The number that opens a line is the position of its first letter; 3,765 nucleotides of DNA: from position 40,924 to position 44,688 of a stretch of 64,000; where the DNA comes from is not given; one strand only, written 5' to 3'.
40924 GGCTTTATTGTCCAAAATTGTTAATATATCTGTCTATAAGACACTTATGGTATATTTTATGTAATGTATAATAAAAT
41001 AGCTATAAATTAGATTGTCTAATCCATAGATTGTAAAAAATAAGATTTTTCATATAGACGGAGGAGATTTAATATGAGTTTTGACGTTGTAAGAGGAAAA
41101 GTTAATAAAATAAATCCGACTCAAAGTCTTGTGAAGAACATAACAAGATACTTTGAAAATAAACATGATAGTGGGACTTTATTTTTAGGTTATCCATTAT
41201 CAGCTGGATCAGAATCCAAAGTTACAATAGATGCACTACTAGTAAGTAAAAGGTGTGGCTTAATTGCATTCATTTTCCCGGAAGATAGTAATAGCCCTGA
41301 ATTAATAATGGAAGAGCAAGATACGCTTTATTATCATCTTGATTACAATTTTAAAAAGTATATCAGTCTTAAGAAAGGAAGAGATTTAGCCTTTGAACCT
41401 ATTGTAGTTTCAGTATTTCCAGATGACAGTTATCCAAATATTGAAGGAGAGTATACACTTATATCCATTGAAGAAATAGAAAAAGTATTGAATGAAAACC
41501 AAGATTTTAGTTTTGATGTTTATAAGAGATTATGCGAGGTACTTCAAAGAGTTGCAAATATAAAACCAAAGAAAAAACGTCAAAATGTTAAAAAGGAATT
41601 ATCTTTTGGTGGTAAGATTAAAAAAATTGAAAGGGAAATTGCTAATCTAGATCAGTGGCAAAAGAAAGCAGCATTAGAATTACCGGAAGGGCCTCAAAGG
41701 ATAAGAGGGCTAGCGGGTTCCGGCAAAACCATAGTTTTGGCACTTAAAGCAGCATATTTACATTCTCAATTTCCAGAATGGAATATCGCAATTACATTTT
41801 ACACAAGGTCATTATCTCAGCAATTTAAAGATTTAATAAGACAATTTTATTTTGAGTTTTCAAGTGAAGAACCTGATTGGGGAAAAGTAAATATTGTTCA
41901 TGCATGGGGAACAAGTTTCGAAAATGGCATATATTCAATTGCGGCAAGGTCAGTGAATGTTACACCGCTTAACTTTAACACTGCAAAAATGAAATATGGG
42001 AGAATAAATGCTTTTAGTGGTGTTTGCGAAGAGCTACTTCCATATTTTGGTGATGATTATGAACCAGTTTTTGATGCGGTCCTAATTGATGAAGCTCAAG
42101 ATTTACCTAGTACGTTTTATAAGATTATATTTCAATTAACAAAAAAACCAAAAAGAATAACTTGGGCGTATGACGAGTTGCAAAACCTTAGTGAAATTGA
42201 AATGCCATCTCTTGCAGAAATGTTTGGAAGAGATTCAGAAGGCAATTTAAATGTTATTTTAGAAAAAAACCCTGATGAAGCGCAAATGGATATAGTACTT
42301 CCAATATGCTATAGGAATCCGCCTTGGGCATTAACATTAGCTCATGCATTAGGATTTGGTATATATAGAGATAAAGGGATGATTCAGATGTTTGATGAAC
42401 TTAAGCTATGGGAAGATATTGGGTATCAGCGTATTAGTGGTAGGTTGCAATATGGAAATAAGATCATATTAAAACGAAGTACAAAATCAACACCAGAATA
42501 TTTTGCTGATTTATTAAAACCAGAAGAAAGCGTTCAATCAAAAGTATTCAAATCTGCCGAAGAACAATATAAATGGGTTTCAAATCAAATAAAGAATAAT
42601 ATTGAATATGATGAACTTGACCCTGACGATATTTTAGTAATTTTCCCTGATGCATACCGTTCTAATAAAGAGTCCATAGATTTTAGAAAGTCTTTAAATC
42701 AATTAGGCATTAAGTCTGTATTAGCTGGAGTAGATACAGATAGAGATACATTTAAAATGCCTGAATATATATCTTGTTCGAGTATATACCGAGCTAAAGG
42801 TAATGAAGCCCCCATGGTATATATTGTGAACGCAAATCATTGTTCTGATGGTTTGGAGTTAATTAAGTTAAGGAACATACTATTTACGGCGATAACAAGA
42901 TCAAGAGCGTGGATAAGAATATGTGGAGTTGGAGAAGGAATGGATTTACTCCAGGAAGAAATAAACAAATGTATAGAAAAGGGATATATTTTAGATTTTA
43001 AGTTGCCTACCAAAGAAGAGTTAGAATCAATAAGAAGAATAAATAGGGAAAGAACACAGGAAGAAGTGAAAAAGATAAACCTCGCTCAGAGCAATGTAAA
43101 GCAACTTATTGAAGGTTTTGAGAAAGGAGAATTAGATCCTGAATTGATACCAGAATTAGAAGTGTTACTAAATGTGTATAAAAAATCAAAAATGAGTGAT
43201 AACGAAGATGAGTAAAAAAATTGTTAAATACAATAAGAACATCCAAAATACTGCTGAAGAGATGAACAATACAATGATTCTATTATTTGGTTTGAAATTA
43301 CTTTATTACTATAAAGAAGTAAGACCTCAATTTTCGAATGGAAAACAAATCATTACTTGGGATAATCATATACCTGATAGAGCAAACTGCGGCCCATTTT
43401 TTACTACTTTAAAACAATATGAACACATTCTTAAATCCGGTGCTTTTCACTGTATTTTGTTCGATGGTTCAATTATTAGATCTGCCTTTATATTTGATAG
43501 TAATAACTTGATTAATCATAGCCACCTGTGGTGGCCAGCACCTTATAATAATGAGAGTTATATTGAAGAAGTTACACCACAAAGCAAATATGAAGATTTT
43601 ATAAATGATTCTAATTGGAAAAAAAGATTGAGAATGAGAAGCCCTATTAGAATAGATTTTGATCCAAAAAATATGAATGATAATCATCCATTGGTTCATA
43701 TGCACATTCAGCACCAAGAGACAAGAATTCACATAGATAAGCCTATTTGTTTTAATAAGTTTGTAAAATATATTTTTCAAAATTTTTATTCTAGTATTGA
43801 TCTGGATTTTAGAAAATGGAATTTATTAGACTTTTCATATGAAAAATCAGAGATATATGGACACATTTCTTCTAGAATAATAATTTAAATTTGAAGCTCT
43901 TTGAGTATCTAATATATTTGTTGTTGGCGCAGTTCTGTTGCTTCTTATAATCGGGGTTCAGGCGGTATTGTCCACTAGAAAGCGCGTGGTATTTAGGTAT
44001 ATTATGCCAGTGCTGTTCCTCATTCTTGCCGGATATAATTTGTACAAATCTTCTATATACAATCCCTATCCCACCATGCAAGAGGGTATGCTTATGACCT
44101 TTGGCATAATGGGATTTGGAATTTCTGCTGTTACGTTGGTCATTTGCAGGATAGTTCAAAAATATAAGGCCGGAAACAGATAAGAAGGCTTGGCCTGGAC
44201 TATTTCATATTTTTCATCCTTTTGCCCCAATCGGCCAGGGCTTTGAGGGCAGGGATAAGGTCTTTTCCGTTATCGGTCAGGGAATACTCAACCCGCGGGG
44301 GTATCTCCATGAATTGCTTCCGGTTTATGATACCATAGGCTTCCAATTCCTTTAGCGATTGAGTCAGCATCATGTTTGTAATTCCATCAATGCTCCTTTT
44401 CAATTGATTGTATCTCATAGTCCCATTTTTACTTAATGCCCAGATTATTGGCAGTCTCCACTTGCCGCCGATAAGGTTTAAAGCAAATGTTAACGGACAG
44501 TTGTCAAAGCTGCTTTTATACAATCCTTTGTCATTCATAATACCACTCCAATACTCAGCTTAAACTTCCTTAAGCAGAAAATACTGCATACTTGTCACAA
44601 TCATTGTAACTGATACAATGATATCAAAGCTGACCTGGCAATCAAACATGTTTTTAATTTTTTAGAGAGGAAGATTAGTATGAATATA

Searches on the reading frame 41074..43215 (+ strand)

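Call 3: search_protein_families(library=pfam, proteins=[window:41074-43215:+], max_evalue=0.1)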
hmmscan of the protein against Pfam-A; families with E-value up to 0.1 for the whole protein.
window:41074-43215:+ (713 aa): 7 families
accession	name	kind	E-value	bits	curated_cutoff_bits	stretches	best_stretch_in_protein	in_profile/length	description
PF13538.12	UvrD_C_2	-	7.9e-11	42.1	27.4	1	566-616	2-51/52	UvrD-like helicase C-terminal domain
PF00580.27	UvrD-helicase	-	5.6e-08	33.2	23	2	196-261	4-68/271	UvrD/REP helicase N-terminal domain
PF13361.12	UvrD_C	-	0.0048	16.8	25.6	0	481-550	36-100/350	UvrD-like helicase C-terminal domain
PF04851.21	ResIII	-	0.013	15.9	22.5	1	212-359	30-153/164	Type III restriction enzyme, res subunit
PF13245.12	AAA_19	-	0.015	15.9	25.1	1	198-373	3-131/134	AAA domain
PF13401.12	AAA_22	-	0.024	15.4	27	0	212-352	12-104/130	AAA domain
PF13191.12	AAA_16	-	0.066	14.1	32.6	0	210-392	29-164/167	AAA ATPase domain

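Call 4: search_protein_families(library=ncbifam, proteins=[window:41074-43215:+], max_evalue=0.1)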
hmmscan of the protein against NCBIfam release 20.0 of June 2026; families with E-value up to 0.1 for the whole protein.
window:41074-43215:+ (713 aa): 4 families
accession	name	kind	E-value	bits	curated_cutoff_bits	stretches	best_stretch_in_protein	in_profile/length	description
NF053713.1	helicas_STM2767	equivalog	4.6e-36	124.4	550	2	397-674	358-623/665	STM2767 family DEAD/DEAH box helicase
TIGR01073.1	pcrA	equivalog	1.3e-05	23.8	911.2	1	191-245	4-60/725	DNA helicase PcrA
TIGR01448.2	helicase_RecD2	equivalog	5.6e-05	21.5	500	1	568-620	642-690/713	SF1B family DNA helicase RecD2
TIGR01074.1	rep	equivalog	0.0038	15.6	951.45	1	196-245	5-57/668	DNA helicase Rep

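Call 5: search_protein_families(library=padloc, proteins=[window:41074-43215:+], max_evalue=0.1)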
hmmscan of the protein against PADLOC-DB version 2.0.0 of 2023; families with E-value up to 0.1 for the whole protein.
window:41074-43215:+ (713 aa): 15 families
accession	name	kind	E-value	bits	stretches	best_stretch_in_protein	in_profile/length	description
PDLC03002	Helicase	-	3.4e-226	750.8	1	4-694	3-694/707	-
PDLC01087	C3a187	-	1.6e-15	54.9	1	186-613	191-538/559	NERD+UvrD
PDLC00132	GajB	-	1.1e-07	28.9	1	327-358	209-240/625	UrvD helicase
PDLC00127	GajB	-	8.9e-06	22.5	1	332-360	201-229/594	UrvD helicase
PDLC00107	GajB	-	2.9e-05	20.9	1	327-372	210-255/587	UrvD helicase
PDLC03802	RTasHel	-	0.00023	18.1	0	328-371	188-231/675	DRT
PDLC00114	GajB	-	0.00038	17.1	0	186-245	2-63/635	UrvD helicase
PDLC01598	Csn2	-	0.00043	17.9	1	470-550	128-207/308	CAS-II-A; acquisition_associated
PDLC00148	GajB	-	0.00087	16.4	1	331-370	148-187/369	UrvD helicase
PDLC00121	GajB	-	0.0013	15.4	1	329-371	199-239/565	UrvD helicase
PDLC00140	GajB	-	0.0027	15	1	281-370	90-180/365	UrvD helicase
PDLC00134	GajB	-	0.0029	14.8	0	484-549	316-378/431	UrvD helicase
PDLC00103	GajB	-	0.0095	12.9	1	475-547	304-374/612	UrvD helicase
PDLC00129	GajB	-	0.01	12.5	0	214-258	34-80/594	UrvD helicase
PDLC00117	GajB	-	0.039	10.4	0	215-231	37-53/604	UrvD helicase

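Call 83: search_protein_families(library=phrogs, proteins=[window:41074-43215:+], max_evalue=0.001)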
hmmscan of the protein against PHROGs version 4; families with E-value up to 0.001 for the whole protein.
window:41074-43215:+ (713 aa): 3 families
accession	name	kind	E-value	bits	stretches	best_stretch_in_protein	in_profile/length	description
phrog_1967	-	DNA, RNA and nucleotide metabolism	1.4e-16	61.3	1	160-252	124-213/776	DNA helicase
phrog_13375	-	unknown function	3.3e-13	50.4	1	330-611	16-259/372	-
phrog_16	-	DNA, RNA and nucleotide metabolism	0.00016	21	1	138-362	224-410/986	DNA helicase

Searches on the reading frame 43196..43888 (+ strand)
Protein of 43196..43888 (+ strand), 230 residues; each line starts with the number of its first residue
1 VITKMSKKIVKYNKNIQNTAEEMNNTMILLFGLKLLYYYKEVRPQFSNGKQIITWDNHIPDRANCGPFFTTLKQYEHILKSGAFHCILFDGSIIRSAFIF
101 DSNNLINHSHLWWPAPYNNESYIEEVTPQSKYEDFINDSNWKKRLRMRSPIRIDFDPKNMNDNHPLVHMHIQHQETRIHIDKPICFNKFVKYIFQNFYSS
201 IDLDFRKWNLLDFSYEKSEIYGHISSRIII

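Call 3: search_protein_families(library=pfam, proteins=[window:43196-43888:+], max_evalue=0.1)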
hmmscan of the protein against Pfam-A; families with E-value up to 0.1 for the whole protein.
window:43196-43888:+ (230 aa): 1 family
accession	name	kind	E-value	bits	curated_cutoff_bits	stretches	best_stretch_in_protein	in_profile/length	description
PF10053.14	DUF2290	-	9.6e-33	113.7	25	1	36-213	2-184/204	Uncharacterized conserved protein (DUF2290)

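Call 4: search_protein_families(library=ncbifam, proteins=[window:43196-43888:+], max_evalue=0.1)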
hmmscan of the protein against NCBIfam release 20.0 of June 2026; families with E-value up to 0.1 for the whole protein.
window:43196-43888:+ (230 aa): 0 families

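Call 5: search_protein_families(library=padloc, proteins=[window:43196-43888:+], max_evalue=0.1)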
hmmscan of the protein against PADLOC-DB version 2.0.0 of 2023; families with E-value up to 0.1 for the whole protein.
window:43196-43888:+ (230 aa): 2 families
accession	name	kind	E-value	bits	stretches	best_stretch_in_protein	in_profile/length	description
PDLC02998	DUF2290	-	6e-30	102.4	1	39-212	5-176/195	-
PDLC02999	DUF2290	-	2.3e-15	54.7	1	75-205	63-193/222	-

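Call 83: search_protein_families(library=phrogs, proteins=[window:43196-43888:+], max_evalue=0.001)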
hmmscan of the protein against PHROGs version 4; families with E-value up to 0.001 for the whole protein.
window:43196-43888:+ (230 aa): 0 families

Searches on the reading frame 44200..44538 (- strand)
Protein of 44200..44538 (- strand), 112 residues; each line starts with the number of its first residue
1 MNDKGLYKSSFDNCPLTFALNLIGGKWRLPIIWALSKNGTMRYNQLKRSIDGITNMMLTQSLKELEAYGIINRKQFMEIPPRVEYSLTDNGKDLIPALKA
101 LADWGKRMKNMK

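Call 86: search_protein_families(library=pfam, proteins=[window:44200-44538:-], max_evalue=0.01)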
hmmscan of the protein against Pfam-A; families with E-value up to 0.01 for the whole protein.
window:44200-44538:- (112 aa): 3 families
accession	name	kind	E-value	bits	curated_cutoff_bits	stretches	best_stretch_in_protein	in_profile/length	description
PF01638.23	HxlR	-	1e-29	102.7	20.8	1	22-109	1-87/91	HxlR-like helix-turn-helix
PF13601.12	HTH_34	-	1.2e-05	25.8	27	1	28-94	2-68/80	Winged helix DNA-binding domain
PF03551.20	PadR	-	0.0051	17.2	27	1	60-93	36-71/75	Transcriptional regulator PadR-like family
